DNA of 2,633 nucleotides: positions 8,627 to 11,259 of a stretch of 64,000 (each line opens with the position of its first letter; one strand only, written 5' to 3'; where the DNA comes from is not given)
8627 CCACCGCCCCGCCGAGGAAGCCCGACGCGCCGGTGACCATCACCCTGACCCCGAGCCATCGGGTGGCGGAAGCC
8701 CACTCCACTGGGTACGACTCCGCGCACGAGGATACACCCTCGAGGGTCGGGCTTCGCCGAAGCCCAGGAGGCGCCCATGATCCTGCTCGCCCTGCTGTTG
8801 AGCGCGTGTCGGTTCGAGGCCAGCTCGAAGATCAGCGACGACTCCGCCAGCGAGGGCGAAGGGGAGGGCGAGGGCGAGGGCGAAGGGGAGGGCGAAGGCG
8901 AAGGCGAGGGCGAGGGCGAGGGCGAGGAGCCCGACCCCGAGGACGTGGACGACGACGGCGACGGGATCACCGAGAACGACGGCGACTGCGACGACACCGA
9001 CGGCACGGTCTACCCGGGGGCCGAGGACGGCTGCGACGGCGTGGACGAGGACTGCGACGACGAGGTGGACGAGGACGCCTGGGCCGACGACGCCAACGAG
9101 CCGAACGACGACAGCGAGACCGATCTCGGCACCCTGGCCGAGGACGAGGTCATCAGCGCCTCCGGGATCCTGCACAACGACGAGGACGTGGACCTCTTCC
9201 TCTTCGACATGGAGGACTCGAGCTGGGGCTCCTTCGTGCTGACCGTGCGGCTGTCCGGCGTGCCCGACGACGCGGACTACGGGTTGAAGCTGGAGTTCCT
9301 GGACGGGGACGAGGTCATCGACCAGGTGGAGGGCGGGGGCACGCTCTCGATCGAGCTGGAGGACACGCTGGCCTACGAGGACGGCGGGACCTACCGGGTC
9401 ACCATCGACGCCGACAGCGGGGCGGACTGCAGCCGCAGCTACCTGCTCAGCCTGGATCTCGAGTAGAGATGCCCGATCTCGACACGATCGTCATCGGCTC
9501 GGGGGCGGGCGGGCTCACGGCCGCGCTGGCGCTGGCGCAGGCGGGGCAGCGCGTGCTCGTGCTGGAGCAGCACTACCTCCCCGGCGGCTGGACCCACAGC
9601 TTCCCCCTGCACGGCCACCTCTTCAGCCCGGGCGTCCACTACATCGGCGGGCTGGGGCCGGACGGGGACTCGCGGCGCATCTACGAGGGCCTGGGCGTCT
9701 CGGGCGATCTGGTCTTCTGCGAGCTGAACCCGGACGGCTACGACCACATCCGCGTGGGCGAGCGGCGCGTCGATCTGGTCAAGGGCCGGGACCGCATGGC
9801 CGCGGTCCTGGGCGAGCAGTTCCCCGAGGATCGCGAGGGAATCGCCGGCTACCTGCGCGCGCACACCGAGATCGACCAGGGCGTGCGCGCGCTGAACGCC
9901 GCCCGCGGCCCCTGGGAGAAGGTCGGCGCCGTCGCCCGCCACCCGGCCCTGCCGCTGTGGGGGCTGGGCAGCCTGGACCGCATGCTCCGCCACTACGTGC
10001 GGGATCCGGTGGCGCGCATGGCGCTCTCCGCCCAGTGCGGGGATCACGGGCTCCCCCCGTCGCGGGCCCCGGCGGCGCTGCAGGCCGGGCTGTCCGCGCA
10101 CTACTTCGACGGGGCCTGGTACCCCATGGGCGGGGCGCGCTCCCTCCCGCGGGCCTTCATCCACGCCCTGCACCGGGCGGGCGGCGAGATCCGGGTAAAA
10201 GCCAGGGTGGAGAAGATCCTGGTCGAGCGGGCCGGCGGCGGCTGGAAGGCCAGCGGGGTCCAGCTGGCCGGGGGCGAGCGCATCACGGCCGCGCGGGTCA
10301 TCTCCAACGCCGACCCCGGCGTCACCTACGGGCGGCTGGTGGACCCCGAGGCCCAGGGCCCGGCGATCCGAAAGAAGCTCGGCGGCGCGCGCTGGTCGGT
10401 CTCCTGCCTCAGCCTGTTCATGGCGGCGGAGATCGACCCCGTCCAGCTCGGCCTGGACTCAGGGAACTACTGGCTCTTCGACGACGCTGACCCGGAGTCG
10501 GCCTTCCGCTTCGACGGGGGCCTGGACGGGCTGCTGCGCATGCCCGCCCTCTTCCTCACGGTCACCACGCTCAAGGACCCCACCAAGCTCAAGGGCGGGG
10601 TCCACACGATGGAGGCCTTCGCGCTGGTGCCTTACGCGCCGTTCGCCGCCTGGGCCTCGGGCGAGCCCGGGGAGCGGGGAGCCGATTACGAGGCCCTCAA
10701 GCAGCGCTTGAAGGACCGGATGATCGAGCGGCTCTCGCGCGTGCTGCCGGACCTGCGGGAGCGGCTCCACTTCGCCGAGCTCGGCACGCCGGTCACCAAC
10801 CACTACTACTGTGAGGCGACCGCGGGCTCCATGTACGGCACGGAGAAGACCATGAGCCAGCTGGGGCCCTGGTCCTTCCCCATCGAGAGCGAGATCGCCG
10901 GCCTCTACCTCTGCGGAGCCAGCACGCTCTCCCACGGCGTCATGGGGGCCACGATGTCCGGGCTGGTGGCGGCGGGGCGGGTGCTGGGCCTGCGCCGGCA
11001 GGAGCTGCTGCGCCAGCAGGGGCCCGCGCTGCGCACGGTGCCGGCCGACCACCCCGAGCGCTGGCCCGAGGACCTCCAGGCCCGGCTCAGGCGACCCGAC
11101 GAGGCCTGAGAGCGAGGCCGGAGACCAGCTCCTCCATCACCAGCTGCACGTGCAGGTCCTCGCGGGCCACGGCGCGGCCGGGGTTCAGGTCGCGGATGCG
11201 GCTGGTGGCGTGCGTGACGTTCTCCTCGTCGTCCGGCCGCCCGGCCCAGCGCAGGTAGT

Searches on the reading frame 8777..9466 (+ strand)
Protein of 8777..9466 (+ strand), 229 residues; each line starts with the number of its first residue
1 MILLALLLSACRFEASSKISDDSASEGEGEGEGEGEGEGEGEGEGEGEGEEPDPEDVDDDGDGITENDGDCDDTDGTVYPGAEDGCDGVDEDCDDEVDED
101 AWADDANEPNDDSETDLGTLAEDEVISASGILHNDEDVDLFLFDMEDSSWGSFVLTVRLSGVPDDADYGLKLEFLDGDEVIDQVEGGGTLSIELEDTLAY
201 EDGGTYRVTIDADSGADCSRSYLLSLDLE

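Call 22: search_protein_families(library=pfam, proteins=[window:8777-9466:+], max_evalue=10)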
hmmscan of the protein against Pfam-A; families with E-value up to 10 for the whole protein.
window:8777-9466:+ (229 aa): 2 families
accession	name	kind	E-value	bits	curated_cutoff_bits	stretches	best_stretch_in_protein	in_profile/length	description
PF11617.13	Cu-binding_MopE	-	1.5e-07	32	27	1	70-99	1-30/30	Putative metal-binding motif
PF03413.25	PepSY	-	0.024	15.4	24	1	189-216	19-55/60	Peptidase propeptide and YPEB domain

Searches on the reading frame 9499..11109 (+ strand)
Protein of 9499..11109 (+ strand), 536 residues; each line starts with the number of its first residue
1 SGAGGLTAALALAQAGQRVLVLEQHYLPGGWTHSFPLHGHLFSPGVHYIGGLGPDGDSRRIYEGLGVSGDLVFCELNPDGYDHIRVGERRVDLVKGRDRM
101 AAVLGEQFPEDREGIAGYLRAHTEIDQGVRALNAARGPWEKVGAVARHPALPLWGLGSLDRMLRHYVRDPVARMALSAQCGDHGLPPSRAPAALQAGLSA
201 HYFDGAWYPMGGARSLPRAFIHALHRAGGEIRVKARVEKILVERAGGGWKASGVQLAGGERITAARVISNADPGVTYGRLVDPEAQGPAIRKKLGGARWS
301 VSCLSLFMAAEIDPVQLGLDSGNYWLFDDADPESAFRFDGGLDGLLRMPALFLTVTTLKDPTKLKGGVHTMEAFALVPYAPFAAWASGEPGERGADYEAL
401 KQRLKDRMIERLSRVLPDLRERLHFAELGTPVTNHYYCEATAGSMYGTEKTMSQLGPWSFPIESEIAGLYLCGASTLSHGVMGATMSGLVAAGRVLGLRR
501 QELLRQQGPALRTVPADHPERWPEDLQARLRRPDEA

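Call 76: search_protein_families(library=pfam, proteins=[window:9499-11109:+], max_evalue=0.001)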
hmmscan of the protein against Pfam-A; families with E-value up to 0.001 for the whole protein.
window:9499-11109:+ (536 aa): 4 families
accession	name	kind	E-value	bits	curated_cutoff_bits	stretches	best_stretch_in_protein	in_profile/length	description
PF01593.30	Amino_oxidase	-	8.7e-21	75.1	19.8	2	4-308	2-289/443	Flavin containing amine oxidoreductase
PF13450.12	NAD_binding_8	-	5.1e-10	39.9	21.9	1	1-63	4-66/68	NAD(P)-binding Rossmann-like domain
PF01266.30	DAO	-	1.3e-06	28.6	27.9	1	2-285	8-217/353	FAD dependent oxidoreductase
PF00890.30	FAD_binding_2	-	4.9e-05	23.1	20.4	1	1-30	7-36/414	FAD binding domain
